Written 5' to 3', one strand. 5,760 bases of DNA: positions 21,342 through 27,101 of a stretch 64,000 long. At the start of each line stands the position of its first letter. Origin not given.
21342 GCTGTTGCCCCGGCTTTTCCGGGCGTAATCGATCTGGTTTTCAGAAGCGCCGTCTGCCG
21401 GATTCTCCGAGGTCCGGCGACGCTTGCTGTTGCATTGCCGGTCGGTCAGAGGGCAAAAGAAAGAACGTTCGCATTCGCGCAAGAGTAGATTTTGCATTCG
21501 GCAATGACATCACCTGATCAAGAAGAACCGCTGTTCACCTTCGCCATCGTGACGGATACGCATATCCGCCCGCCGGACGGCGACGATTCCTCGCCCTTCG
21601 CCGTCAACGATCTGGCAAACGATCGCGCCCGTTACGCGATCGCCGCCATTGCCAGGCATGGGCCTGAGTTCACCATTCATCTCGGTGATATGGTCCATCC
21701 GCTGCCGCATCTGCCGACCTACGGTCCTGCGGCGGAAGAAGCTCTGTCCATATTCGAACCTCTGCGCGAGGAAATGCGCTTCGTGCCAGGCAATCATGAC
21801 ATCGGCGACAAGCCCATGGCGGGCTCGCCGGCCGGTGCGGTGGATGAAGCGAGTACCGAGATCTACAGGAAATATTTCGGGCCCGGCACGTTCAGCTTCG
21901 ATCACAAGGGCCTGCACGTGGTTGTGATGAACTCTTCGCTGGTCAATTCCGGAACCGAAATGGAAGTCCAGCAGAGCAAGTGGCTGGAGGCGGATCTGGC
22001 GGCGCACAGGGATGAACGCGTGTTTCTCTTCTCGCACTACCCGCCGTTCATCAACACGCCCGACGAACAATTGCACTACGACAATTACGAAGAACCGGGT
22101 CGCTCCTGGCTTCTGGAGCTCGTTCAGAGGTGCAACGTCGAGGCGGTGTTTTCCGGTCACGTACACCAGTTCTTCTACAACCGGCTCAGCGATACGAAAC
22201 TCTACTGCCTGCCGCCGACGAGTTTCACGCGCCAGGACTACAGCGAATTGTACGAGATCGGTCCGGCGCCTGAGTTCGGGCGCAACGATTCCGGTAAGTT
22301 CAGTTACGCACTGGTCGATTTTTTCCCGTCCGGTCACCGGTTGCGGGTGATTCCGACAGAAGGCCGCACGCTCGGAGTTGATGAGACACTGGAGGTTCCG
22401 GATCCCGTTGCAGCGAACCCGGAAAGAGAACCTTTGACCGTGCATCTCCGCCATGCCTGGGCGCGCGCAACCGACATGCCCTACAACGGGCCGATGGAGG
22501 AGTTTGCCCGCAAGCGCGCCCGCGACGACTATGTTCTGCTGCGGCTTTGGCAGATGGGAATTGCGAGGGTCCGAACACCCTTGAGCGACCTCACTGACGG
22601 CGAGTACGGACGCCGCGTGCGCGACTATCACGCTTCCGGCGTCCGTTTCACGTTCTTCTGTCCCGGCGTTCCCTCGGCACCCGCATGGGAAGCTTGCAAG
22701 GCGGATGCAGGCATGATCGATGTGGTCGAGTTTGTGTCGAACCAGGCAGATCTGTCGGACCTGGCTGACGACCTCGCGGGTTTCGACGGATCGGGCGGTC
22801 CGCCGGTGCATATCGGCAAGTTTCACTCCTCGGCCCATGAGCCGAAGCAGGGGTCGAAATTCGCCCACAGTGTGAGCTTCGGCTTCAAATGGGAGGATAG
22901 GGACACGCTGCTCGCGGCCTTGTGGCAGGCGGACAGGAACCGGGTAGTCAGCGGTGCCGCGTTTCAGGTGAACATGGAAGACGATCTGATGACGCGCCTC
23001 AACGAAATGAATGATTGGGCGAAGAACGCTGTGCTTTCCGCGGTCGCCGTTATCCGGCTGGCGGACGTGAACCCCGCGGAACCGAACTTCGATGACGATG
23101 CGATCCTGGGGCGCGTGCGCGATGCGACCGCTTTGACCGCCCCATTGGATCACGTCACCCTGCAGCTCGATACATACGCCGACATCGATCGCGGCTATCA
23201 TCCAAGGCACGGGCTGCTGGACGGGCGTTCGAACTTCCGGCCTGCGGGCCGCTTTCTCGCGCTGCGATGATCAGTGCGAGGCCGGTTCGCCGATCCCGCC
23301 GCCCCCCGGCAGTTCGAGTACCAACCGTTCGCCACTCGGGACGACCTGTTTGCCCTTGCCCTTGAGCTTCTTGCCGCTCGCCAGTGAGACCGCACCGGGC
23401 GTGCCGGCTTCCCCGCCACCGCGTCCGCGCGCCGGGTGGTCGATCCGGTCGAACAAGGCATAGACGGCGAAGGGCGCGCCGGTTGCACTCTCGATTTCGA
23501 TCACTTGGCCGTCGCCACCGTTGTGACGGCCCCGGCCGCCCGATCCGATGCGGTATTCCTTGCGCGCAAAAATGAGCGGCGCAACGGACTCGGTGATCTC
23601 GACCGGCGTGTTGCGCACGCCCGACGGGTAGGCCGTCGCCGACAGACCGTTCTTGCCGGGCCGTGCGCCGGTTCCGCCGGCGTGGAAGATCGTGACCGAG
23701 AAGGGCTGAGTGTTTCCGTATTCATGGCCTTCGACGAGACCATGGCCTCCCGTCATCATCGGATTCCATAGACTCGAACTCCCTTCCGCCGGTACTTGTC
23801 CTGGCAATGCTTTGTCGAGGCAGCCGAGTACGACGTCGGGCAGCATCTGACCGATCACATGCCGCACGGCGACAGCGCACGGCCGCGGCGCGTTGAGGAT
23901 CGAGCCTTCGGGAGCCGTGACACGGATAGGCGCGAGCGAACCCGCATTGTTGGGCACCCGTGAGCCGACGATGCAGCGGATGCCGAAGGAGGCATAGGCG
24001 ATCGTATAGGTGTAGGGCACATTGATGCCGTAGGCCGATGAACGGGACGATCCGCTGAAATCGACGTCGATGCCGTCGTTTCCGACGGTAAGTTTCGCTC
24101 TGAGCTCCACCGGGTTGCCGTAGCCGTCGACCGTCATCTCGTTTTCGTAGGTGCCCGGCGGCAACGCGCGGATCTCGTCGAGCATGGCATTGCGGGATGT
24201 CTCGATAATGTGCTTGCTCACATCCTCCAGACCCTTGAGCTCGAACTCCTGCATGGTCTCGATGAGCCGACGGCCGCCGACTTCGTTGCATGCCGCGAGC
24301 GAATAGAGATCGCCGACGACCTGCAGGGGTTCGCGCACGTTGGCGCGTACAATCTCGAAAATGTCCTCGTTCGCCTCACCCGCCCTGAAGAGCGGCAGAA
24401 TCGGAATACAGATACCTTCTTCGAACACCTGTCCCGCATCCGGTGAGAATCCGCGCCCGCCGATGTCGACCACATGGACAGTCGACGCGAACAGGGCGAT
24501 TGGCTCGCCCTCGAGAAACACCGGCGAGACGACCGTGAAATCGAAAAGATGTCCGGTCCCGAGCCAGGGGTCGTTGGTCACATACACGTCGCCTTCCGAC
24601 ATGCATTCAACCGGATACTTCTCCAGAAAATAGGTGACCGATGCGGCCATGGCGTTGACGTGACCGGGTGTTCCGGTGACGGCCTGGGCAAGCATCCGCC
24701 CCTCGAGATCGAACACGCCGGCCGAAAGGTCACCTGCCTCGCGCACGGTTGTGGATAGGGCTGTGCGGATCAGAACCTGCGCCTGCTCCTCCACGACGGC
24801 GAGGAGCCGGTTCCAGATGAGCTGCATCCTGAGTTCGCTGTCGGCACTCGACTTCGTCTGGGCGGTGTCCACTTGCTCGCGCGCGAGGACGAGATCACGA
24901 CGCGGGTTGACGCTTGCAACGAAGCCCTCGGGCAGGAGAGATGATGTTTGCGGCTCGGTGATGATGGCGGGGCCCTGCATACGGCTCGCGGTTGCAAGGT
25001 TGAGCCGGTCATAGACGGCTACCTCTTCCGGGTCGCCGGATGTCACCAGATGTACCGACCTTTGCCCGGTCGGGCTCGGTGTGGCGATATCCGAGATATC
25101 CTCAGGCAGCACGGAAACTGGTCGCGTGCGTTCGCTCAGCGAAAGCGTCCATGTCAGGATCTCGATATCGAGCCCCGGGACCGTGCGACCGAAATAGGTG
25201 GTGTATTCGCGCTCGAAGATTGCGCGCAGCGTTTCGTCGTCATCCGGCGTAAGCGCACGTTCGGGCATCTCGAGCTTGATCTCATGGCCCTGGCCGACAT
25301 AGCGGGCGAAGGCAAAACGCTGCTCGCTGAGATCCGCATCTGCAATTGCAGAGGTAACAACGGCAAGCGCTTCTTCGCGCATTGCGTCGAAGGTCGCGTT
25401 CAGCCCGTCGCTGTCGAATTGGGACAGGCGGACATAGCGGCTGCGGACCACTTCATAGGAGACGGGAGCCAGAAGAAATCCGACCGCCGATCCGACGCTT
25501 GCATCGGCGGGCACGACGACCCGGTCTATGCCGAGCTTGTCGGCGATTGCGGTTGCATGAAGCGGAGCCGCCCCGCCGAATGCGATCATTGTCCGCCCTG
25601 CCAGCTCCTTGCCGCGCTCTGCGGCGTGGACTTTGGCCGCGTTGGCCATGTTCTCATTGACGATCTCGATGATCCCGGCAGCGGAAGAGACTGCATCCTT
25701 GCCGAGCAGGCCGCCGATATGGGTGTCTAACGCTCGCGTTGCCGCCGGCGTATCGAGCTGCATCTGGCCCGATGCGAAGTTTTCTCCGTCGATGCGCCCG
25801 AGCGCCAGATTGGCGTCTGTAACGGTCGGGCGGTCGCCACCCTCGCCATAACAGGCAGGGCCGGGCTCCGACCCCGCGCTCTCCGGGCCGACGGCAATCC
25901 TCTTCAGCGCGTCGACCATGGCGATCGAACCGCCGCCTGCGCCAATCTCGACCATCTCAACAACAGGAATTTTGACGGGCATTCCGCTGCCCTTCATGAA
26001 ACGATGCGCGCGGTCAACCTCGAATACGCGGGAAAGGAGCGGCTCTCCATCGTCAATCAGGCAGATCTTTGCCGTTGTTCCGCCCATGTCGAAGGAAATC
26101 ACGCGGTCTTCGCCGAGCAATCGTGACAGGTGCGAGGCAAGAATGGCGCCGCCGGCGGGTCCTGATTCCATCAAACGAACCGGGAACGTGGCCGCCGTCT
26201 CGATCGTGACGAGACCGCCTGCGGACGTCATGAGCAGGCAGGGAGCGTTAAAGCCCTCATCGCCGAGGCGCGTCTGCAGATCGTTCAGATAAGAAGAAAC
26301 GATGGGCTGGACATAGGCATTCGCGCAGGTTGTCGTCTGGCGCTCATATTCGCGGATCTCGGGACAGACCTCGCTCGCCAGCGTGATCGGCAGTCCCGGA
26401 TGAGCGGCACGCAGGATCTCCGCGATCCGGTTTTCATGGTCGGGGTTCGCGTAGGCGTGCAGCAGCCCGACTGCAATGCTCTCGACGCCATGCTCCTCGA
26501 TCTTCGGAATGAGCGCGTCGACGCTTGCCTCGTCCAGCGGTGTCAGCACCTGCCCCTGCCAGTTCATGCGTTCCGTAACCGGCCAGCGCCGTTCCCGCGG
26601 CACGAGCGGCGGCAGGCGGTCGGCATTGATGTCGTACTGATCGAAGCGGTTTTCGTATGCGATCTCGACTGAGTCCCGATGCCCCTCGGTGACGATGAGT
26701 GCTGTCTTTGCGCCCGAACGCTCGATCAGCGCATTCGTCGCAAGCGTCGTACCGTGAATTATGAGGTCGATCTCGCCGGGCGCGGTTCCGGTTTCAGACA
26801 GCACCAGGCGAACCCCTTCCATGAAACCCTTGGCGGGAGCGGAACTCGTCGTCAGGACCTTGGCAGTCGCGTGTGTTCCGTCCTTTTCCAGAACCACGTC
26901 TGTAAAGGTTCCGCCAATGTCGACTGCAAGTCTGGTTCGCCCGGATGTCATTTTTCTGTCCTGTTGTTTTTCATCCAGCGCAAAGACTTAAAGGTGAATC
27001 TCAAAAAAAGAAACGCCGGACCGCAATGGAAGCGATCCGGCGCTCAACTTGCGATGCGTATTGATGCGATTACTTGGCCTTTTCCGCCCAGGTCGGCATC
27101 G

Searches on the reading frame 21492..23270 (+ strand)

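Call 50: search_protein_families(library=pfam, proteins=[window:21492-23270:+], max_evalue=0.00001)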
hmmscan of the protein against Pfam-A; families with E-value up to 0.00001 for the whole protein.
window:21492-23270:+ (592 aa): 2 families
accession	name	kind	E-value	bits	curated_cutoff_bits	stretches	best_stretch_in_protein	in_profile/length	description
PF00149.33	Metallophos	-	1.3e-14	55.5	21.5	1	16-226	2-190/191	Calcineurin-like phosphoesterase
PF12850.12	Metallophos_2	-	7.8e-06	26.4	27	0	17-233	3-125/154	Calcineurin-like phosphoesterase superfamily domain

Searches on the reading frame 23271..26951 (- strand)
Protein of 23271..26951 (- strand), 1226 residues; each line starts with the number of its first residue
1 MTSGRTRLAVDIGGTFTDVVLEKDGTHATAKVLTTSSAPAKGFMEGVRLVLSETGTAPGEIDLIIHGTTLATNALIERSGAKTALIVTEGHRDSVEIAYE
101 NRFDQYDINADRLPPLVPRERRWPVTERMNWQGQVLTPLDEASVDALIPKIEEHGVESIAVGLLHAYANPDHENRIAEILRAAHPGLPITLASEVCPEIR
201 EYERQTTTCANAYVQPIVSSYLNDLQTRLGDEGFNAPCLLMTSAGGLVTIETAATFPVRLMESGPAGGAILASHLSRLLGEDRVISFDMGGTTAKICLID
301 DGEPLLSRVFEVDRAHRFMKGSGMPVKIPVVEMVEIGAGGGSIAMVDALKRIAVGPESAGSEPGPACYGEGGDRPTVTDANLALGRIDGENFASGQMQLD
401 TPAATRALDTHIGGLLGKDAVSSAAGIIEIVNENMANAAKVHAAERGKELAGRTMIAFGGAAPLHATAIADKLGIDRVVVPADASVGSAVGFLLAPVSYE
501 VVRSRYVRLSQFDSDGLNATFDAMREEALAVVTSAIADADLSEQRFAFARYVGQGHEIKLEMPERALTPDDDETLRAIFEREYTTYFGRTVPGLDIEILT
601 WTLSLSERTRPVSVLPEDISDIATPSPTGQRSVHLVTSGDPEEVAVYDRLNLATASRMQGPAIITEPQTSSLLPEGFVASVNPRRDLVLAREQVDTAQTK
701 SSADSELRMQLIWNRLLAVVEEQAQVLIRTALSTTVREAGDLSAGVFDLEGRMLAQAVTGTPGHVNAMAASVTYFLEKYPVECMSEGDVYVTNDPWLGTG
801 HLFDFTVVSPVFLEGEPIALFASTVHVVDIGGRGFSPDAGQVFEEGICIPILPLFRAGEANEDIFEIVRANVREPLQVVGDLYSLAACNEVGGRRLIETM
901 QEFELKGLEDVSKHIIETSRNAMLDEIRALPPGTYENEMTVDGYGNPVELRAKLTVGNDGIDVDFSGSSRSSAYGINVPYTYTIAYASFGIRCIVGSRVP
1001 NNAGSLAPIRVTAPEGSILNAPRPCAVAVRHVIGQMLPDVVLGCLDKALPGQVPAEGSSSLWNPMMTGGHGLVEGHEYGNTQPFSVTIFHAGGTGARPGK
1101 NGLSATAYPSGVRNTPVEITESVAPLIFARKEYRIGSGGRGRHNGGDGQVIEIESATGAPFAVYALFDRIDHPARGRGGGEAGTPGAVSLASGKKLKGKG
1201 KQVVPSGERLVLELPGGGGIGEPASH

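Call 50: search_protein_families(library=pfam, proteins=[window:23271-26951:-], max_evalue=0.00001)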
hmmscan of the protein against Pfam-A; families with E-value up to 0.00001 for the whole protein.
window:23271-26951:- (1226 aa): 4 families
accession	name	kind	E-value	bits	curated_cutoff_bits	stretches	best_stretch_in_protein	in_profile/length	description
PF02538.19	Hydantoinase_B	-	5e-144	481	26.8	1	707-1223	3-519/519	Hydantoinase B/oxoprolinase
PF01968.24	Hydantoinase_A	-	3e-87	293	22.9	1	204-500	1-290/291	Hydantoinase/oxoprolinase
PF05378.19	Hydant_A_N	-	4.4e-54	183.3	25.2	1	7-182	1-174/176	Hydantoinase/oxoprolinase N-terminal region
PF19278.4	Hydant_A_C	-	2.5e-06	27.4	21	1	517-682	14-183/193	Hydantoinase/oxoprolinase C-terminal domain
